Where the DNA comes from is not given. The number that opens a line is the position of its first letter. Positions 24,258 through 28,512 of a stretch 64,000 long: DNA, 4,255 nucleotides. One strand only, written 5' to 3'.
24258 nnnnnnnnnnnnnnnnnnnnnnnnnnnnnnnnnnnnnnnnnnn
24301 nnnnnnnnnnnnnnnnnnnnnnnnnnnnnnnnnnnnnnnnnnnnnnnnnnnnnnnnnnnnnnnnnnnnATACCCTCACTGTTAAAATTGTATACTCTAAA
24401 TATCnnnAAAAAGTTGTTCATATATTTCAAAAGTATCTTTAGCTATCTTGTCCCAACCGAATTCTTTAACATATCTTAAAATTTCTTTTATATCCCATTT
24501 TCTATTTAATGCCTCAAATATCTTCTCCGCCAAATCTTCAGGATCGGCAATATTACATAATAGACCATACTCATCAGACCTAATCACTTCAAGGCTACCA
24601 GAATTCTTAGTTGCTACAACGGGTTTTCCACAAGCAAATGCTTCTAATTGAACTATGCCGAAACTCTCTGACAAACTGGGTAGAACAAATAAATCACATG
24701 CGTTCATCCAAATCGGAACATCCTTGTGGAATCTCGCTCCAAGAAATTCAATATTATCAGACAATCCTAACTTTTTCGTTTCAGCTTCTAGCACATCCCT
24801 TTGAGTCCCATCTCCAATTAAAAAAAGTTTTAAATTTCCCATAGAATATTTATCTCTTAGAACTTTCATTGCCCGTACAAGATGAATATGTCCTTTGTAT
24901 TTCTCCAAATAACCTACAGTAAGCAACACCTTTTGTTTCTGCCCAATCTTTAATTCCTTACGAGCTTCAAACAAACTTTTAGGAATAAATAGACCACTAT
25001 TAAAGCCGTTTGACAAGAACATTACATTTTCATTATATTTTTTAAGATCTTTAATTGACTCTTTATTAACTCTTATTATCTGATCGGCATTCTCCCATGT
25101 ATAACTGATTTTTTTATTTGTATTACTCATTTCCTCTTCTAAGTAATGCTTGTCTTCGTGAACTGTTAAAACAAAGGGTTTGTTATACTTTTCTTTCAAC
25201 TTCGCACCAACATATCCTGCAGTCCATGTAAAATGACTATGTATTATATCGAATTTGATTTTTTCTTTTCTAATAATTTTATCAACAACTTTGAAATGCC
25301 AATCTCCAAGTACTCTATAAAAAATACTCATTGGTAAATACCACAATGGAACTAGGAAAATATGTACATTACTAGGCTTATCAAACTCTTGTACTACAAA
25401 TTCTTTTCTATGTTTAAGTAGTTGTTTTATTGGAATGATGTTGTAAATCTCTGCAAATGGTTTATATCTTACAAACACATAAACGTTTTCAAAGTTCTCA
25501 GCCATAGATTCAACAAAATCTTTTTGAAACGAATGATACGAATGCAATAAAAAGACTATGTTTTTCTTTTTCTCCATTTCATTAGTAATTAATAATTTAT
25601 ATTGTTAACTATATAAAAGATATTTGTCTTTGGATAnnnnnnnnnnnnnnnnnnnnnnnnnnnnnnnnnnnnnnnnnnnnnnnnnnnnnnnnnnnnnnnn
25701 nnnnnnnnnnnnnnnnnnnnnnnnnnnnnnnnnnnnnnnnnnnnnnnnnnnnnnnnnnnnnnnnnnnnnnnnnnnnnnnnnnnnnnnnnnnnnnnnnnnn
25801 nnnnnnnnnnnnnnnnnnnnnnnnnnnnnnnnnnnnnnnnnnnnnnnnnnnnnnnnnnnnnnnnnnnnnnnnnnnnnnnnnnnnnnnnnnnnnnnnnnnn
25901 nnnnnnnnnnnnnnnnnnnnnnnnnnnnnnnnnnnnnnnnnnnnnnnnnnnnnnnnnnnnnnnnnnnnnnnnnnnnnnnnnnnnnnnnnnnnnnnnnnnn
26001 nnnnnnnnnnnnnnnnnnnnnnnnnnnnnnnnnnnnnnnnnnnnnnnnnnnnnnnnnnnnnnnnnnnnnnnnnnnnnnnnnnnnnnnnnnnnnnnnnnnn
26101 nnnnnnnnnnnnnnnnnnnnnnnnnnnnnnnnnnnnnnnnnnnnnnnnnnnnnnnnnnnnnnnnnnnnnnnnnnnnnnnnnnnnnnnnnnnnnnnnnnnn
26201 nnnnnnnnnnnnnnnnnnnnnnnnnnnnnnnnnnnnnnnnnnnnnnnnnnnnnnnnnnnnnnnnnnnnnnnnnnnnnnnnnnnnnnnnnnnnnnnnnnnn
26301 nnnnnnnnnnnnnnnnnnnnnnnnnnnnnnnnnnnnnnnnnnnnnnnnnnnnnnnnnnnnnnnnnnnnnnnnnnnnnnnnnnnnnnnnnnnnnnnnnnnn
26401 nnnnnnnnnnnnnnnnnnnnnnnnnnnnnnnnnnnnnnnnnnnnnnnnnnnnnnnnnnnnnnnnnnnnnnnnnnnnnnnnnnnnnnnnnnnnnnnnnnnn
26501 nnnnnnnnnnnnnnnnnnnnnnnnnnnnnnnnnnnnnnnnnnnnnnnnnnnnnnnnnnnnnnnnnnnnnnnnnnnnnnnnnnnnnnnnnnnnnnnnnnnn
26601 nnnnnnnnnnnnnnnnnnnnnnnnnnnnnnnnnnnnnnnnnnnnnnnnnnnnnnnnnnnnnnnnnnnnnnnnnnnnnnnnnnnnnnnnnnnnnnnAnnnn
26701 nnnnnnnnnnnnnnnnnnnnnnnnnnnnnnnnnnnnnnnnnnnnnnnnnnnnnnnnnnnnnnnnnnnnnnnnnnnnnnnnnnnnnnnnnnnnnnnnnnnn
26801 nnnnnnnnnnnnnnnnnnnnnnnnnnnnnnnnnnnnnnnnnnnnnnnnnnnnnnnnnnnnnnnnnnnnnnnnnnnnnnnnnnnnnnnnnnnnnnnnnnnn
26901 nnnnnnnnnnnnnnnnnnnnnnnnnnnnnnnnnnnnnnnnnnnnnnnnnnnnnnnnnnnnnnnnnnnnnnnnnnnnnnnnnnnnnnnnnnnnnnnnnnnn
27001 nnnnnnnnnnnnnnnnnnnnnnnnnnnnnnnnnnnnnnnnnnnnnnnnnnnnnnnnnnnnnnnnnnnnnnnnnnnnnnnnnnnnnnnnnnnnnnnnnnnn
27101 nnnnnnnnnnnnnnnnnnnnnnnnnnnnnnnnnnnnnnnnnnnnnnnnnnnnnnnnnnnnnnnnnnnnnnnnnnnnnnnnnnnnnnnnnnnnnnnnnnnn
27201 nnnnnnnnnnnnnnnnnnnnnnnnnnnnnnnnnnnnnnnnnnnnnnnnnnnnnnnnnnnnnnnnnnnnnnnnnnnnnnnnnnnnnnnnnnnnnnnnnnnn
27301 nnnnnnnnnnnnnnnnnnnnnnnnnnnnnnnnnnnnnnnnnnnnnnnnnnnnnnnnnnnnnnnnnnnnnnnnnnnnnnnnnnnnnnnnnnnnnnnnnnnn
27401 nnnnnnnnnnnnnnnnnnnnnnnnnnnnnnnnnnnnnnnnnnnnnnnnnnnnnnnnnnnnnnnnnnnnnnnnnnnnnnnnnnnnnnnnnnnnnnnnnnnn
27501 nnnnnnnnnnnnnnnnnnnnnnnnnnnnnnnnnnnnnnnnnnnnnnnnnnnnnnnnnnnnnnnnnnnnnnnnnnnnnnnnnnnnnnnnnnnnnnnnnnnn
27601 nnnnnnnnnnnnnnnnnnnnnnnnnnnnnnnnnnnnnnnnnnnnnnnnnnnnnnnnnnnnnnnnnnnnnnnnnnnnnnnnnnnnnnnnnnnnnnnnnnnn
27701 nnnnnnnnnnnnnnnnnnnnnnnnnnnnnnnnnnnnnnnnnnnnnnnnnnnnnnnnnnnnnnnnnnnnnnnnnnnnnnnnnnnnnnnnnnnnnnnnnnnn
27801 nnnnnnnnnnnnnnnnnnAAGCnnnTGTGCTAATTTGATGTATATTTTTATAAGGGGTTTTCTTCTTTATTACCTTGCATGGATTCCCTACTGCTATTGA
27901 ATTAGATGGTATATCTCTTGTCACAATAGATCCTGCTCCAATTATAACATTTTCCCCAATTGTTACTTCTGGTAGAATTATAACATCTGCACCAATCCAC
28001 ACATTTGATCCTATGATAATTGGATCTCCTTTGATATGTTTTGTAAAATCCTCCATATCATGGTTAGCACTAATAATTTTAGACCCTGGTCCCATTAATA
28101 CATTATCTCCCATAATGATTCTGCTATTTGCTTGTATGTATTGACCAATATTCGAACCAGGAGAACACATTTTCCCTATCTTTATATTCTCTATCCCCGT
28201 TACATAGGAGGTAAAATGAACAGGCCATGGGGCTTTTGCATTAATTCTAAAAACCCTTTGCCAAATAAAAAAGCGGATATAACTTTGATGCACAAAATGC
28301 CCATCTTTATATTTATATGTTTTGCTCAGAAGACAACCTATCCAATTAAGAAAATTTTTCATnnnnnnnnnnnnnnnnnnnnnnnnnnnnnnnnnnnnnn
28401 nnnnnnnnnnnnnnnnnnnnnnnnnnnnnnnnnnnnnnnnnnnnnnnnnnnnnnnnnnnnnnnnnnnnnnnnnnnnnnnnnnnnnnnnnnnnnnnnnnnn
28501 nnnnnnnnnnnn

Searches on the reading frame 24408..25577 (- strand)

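Call 65: search_protein_families(library=pfam, proteins=[window:24408-25577:-], max_evalue=0.00001)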
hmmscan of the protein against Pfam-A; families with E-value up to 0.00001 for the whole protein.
window:24408-25577:- (390 aa): 4 families
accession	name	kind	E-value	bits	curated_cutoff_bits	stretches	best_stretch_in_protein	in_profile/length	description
PF00534.26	Glycos_transf_1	-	7.5e-42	143.2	26.4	1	204-360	4-159/172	Glycosyl transferases group 1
PF13692.12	Glyco_trans_1_4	-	6.4e-35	120.9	27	1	216-358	2-141/142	Glycosyl transferases group 1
PF13439.12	Glyco_transf_4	-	1.9e-11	44.7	28.5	1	70-192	34-166/170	Glycosyltransferase Family 4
PF20706.3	GT4-conflict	-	2.2e-10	40.5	26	1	206-335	189-323/385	Family 4 Glycosyltransferase in conflict systems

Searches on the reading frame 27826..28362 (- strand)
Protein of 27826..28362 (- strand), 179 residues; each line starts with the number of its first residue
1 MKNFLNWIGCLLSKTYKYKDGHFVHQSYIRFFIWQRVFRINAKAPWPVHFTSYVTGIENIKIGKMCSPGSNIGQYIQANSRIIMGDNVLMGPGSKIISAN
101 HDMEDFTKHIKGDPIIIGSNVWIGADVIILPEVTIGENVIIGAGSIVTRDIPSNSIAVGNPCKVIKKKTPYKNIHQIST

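Call 65: search_protein_families(library=pfam, proteins=[window:27826-28362:-], max_evalue=0.00001)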
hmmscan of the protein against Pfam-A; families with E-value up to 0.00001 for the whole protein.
window:27826-28362:- (179 aa): 2 families
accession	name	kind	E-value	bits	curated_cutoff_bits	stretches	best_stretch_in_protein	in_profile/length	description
PF00132.30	Hexapep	-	5.9e-13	48.3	27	1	115-149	2-36/36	Bacterial transferase hexapeptide (six repeats)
PF14602.12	Hexapep_2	-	5.5e-07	29.6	27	1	114-149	1-34/34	Hexapeptide repeat of succinyl-transferase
